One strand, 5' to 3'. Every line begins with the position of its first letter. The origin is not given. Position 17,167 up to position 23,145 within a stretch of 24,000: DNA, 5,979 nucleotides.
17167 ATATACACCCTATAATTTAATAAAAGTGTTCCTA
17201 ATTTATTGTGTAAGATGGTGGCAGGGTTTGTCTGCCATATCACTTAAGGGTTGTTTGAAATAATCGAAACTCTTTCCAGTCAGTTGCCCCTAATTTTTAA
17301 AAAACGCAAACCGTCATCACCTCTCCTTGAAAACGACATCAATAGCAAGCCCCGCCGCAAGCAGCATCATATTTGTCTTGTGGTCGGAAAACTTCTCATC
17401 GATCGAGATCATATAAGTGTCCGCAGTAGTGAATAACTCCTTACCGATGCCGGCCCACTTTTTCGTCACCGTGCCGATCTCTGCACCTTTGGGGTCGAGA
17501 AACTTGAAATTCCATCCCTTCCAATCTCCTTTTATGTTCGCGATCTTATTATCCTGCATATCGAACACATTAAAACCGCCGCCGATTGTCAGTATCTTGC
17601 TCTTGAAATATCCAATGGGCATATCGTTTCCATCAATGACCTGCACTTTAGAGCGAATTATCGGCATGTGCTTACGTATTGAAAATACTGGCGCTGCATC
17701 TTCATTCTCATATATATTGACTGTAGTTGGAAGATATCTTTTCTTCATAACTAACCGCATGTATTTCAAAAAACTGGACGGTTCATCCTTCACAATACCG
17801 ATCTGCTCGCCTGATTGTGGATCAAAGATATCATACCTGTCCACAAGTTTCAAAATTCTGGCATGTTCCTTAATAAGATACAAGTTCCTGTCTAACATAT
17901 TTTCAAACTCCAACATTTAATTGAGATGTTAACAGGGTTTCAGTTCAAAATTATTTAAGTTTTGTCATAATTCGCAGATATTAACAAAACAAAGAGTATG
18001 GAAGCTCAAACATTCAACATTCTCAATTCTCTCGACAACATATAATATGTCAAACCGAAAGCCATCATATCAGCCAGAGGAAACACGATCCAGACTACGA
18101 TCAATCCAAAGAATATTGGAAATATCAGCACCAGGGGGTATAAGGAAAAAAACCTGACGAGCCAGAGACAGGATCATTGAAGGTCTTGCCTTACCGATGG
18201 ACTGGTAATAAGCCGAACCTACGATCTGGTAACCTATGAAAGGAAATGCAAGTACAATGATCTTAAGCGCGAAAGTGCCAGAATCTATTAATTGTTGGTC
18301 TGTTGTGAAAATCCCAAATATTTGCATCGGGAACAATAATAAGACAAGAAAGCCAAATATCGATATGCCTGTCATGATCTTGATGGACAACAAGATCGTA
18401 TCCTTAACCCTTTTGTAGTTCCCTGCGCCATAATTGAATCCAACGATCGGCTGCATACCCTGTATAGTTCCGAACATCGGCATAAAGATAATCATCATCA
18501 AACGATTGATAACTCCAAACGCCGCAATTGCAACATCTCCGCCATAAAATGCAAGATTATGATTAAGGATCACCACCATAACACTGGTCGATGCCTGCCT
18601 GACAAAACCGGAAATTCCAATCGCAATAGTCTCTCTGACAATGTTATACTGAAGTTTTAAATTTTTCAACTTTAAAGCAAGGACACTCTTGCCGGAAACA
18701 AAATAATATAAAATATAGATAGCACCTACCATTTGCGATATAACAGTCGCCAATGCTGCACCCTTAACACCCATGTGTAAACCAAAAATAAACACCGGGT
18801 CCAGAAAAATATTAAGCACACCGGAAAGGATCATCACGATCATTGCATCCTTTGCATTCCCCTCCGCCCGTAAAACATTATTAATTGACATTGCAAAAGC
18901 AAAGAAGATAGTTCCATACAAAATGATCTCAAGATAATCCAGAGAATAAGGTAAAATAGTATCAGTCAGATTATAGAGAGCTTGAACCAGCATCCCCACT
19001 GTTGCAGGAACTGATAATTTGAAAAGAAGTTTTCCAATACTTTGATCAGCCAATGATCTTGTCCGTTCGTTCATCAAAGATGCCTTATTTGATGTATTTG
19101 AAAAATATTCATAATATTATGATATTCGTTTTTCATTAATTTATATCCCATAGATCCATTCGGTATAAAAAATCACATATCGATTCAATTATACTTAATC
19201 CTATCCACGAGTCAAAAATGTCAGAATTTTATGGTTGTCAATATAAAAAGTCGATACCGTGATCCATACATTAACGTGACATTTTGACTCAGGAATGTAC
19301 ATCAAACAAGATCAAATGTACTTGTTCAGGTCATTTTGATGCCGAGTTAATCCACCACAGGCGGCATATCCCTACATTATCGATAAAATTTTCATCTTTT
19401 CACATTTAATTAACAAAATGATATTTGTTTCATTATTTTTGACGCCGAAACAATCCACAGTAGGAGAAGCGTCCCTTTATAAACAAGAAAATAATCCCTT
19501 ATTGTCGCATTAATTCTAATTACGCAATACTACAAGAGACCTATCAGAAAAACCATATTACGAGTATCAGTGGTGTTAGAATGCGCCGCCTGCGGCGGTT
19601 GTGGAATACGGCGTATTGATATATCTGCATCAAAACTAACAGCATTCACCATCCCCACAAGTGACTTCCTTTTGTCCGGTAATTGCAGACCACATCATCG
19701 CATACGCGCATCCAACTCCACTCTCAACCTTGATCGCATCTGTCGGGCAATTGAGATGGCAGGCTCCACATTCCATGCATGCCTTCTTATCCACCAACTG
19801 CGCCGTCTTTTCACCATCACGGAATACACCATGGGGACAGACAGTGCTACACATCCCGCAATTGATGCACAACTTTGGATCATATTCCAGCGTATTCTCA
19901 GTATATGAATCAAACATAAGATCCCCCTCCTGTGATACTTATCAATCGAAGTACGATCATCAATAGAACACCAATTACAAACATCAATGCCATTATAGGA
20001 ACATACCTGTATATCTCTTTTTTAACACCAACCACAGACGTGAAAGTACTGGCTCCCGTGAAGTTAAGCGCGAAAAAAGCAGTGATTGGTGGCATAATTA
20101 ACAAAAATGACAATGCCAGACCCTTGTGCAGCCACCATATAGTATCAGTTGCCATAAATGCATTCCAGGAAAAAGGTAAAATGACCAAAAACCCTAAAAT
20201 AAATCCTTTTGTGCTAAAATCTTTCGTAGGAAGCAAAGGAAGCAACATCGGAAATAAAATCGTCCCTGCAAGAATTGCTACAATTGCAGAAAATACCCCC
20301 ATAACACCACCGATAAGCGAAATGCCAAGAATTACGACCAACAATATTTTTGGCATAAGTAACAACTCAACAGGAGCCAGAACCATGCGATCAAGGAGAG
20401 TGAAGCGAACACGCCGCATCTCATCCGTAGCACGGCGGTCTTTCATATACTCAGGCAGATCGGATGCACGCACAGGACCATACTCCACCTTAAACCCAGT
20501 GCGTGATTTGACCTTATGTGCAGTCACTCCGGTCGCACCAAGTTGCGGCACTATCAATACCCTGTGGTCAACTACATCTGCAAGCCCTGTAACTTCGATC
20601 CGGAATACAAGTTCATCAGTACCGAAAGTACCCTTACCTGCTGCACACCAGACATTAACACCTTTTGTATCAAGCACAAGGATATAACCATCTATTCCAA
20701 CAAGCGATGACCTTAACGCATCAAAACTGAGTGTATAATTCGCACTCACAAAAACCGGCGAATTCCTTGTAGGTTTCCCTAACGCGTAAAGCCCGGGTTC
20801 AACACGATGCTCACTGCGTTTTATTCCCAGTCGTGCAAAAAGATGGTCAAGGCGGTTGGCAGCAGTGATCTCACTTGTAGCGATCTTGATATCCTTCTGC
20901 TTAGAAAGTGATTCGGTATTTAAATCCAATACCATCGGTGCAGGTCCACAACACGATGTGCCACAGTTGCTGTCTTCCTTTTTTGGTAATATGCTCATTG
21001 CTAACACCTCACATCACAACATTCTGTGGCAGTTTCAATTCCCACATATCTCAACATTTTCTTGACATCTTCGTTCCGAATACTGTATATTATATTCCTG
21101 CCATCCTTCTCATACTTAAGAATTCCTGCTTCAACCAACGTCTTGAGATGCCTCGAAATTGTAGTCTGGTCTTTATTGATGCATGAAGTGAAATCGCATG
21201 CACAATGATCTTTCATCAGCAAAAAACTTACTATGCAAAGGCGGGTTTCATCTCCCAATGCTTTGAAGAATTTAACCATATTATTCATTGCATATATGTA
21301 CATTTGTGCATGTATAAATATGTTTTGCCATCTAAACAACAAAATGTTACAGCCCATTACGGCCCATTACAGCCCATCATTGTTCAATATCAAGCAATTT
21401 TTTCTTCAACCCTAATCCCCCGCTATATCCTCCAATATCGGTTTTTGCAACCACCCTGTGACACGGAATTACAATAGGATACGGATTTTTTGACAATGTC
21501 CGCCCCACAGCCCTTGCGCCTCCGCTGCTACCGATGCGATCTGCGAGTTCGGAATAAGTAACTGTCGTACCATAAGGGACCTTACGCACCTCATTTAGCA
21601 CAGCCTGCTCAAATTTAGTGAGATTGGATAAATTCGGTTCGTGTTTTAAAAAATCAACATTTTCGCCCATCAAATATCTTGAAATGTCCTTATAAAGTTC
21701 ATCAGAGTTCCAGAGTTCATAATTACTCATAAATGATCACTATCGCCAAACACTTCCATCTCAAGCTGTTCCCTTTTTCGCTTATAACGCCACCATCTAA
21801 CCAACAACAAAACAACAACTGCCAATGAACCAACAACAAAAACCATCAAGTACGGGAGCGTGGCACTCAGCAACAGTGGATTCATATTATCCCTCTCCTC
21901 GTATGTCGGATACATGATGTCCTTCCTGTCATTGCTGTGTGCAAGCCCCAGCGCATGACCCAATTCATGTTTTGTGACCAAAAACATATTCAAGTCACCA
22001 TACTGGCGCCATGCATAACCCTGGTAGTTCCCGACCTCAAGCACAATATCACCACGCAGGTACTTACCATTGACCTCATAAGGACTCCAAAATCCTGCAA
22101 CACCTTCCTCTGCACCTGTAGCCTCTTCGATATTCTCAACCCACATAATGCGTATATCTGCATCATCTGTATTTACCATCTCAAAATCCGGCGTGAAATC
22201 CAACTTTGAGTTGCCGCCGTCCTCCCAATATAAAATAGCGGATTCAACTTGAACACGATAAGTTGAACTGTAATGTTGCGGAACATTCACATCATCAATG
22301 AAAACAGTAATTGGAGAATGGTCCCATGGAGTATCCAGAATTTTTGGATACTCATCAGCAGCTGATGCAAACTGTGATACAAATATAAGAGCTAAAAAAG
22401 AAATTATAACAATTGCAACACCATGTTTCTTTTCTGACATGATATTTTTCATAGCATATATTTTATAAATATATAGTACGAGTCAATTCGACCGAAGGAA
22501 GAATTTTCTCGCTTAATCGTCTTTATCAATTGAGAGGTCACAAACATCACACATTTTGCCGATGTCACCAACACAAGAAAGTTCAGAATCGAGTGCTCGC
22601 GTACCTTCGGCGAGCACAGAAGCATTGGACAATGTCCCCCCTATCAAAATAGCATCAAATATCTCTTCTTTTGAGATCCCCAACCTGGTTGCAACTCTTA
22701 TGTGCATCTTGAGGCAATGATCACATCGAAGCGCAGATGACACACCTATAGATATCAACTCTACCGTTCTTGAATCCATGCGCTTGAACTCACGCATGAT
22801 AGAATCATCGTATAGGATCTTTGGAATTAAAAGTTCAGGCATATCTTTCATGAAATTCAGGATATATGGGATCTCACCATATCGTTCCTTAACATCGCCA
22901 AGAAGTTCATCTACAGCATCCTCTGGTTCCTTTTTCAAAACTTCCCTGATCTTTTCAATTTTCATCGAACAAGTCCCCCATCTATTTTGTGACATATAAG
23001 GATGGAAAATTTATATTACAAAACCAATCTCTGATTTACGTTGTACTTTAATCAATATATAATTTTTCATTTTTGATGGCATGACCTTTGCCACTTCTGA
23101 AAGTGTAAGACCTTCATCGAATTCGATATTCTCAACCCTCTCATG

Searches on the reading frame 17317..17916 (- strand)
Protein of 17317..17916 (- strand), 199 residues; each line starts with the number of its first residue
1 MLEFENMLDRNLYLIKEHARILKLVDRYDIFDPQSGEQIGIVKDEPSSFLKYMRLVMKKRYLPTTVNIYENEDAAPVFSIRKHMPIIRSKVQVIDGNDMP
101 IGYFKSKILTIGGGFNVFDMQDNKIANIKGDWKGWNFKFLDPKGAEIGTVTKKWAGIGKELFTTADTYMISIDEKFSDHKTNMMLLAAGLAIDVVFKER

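Call 5: search_protein_families(library=pfam, proteins=[window:17317-17916:-])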
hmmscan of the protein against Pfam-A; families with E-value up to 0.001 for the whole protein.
window:17317-17916:- (199 aa): 1 family
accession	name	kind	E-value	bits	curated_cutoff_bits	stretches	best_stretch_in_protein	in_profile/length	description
PF03803.21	Scramblase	-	1.5e-13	51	25.4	1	27-198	44-220/221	Scramblase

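Call 37: find_encoding_contigs(protein=window:17317-17916:-, flank=4000, max_places=10)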
Protein window:17317-17916:- (199 aa): no gene with exactly this product is on record in the collection.

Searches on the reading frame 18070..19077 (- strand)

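Call 5: search_protein_families(library=pfam, proteins=[window:18070-19077:-])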
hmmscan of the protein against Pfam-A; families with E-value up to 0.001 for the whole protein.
window:18070-19077:- (335 aa): 1 family
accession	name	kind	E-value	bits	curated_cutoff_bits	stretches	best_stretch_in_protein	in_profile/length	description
PF01554.23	MatE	-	8.7e-35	120.2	24.9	2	162-309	7-153/161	MatE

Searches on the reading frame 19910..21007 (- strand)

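Call 5: search_protein_families(library=pfam, proteins=[window:19910-21007:-])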
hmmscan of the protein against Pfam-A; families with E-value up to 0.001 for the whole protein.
window:19910-21007:- (365 aa): 1 family
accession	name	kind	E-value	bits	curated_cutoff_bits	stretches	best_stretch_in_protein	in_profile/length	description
PF03599.22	CdhD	-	8.1e-15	54.9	24.8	1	65-186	264-385/387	CO dehydrogenase/acetyl-CoA synthase delta subunit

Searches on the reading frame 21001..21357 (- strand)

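Call 5: search_protein_families(library=pfam, proteins=[window:21001-21357:-])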
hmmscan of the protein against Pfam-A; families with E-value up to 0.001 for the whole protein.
window:21001-21357:- (118 aa): 3 families
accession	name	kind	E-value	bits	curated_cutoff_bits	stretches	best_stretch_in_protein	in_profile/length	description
PF01022.26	HTH_5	-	1.4e-10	41.3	22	1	36-82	1-47/47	Bacterial regulatory protein, arsR family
PF12840.13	HTH_20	-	0.00013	22.3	27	1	61-82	29-50/51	Helix-turn-helix domain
PF21248.3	SoFic-like_C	-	0.0005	20.6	27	1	64-91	44-71/76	Protein adenylyltransferase SoFic-like, C-terminal domain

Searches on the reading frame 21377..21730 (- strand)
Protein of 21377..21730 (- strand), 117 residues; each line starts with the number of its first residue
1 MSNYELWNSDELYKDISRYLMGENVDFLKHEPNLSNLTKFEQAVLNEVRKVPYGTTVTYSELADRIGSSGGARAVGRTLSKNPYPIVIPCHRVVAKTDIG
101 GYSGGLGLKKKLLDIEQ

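Call 5: search_protein_families(library=pfam, proteins=[window:21377-21730:-])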
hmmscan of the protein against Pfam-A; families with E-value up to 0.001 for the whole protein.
window:21377-21730:- (117 aa): 1 family
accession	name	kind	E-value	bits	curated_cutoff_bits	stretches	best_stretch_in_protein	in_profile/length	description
PF01035.26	DNA_binding_1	-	1.2e-28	99.2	27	1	39-117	1-80/81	6-O-methylguanine DNA methyltransferase, DNA binding domain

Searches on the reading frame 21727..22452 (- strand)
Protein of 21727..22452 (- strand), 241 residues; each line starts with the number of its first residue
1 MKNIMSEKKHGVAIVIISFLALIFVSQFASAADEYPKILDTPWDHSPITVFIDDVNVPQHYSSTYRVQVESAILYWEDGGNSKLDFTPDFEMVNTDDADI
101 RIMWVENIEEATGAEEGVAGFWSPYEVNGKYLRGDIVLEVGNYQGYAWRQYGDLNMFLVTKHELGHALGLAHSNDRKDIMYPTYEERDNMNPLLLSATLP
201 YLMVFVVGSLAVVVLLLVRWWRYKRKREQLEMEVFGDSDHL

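Call 5: search_protein_families(library=pfam, proteins=[window:21727-22452:-])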
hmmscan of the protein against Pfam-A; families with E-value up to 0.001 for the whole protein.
window:21727-22452:- (241 aa): 1 family
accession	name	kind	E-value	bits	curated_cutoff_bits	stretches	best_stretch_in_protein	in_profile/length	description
PF00413.30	Peptidase_M10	-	2e-17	64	24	1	43-189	2-141/159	Matrixin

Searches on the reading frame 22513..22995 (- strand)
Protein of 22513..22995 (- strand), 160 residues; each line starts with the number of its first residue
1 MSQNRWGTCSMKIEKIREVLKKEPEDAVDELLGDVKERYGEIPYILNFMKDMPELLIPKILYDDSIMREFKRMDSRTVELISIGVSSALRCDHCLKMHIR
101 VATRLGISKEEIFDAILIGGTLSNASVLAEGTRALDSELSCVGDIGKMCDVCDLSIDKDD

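Call 8: search_protein_families(library=pfam, proteins=[window:22513-22995:-], max_evalue=0.1)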
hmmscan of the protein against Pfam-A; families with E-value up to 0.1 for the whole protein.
window:22513-22995:- (160 aa): 1 family
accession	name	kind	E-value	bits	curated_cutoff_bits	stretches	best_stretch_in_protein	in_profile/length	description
PF02627.25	CMD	-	2.4e-12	47.1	23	1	73-122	20-69/84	Carboxymuconolactone decarboxylase family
